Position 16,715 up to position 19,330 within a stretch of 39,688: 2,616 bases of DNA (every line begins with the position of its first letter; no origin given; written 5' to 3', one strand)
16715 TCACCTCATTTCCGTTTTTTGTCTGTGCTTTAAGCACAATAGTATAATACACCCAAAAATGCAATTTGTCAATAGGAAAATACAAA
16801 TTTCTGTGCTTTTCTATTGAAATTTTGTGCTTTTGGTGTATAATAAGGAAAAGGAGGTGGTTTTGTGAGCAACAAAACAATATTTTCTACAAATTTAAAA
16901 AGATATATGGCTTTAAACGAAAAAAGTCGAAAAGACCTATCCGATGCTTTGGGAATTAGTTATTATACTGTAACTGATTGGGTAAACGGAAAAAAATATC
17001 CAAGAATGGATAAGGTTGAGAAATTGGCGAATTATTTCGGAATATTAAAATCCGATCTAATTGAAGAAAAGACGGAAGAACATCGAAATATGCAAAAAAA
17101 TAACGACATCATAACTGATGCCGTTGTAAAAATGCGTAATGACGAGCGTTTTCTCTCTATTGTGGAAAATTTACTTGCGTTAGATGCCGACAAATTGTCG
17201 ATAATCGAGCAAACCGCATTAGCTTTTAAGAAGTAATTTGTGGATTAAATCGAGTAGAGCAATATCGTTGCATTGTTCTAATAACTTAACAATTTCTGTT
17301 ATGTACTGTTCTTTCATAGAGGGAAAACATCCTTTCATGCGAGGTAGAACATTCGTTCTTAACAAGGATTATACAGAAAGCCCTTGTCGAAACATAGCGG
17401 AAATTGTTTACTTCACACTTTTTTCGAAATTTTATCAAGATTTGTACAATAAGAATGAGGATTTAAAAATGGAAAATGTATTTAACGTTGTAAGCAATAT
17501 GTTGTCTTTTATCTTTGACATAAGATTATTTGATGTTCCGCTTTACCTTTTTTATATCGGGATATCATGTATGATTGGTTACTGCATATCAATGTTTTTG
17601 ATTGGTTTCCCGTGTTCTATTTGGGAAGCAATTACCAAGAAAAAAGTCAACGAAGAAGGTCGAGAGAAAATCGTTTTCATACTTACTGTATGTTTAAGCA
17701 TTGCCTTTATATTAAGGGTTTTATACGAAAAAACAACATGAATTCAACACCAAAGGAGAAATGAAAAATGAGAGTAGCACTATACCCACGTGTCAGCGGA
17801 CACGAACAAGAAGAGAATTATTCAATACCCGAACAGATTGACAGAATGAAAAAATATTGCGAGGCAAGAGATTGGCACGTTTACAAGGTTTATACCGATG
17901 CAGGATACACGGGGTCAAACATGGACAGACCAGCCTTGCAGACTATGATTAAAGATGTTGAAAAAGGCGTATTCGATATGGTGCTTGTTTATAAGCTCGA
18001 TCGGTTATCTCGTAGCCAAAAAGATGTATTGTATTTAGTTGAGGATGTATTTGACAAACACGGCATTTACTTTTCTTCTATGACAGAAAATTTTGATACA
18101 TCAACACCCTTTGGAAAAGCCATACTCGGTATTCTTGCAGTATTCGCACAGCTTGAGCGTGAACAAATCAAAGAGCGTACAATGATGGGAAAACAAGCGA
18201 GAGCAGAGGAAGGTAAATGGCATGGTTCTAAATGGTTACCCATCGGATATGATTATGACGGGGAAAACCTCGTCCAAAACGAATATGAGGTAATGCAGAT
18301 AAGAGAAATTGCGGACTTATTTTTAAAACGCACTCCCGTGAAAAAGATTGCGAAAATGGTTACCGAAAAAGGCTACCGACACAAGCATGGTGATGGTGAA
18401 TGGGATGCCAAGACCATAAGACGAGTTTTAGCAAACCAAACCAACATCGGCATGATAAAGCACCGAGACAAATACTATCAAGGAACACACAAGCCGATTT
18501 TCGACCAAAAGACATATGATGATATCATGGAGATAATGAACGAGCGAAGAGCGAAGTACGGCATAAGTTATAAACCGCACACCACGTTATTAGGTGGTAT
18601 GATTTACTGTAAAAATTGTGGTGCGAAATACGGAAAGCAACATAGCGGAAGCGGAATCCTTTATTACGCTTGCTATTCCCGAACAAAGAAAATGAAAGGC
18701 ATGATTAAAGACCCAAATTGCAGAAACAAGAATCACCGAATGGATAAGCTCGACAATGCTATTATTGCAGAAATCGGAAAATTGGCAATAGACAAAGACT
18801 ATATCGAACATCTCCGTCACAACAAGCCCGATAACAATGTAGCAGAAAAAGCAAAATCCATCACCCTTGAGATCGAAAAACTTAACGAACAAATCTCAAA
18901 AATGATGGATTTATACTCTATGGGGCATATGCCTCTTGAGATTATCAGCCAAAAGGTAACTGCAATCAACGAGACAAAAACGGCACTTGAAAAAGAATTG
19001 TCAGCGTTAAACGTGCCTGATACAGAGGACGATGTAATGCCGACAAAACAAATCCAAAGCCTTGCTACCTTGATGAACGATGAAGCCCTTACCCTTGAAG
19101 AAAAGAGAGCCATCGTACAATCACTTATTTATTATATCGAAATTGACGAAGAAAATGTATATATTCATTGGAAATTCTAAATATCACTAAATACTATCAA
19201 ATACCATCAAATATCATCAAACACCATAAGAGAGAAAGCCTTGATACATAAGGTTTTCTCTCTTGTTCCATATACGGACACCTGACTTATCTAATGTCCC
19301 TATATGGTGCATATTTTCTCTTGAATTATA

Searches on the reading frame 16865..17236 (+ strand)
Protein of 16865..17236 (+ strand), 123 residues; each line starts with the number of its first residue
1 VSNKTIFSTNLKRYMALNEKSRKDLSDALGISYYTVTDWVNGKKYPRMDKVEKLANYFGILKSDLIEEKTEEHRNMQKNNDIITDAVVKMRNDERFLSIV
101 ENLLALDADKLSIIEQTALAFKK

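Call 97: search_protein_families(library=pfam, max_evalue=0.001, proteins=[window:16865-17236:+])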
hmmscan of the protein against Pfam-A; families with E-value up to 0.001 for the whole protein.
window:16865-17236:+ (123 aa): 4 families
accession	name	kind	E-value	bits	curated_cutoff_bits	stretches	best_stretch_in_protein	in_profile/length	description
PF13443.12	HTH_26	-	1.6e-10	41.5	22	1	10-67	1-59/63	Cro/C1-type HTH DNA-binding domain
PF01381.28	HTH_3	-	1.2e-08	35.3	23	1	11-60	1-50/55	Helix-turn-helix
PF12844.13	HTH_19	-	4.9e-05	23.6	30.2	1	20-67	13-60/64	Helix-turn-helix domain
PF13560.12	HTH_31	-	0.00044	20.9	27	1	10-60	5-56/64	Helix-turn-helix domain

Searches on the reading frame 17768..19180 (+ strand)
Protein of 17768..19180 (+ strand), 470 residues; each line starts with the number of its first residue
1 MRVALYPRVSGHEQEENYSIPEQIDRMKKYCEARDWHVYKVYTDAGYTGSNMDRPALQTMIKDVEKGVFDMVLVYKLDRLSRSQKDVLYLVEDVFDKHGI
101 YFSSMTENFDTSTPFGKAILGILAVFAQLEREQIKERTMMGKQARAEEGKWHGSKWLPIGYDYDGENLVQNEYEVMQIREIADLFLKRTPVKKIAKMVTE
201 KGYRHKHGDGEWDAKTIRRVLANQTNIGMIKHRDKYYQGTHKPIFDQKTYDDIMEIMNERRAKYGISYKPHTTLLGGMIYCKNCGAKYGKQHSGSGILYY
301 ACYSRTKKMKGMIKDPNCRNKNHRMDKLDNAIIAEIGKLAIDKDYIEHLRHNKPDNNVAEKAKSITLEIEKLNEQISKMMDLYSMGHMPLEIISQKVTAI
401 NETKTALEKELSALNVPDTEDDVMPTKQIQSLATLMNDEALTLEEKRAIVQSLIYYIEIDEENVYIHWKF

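Call 97: search_protein_families(library=pfam, max_evalue=0.001, proteins=[window:17768-19180:+])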
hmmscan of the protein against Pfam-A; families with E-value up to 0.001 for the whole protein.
window:17768-19180:+ (470 aa): 3 families
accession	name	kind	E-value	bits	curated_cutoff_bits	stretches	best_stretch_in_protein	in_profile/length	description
PF00239.26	Resolvase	-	1.3e-42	145.8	23.3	1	3-151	1-145/145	Resolvase, N terminal domain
PF07508.19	Recombinase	-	2.5e-12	47.4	21.1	1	177-260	6-102/102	Recombinase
PF13408.12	Zn_ribbon_recom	-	5.6e-10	39.9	25.3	1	274-336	1-57/58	Recombinase zinc beta ribbon domain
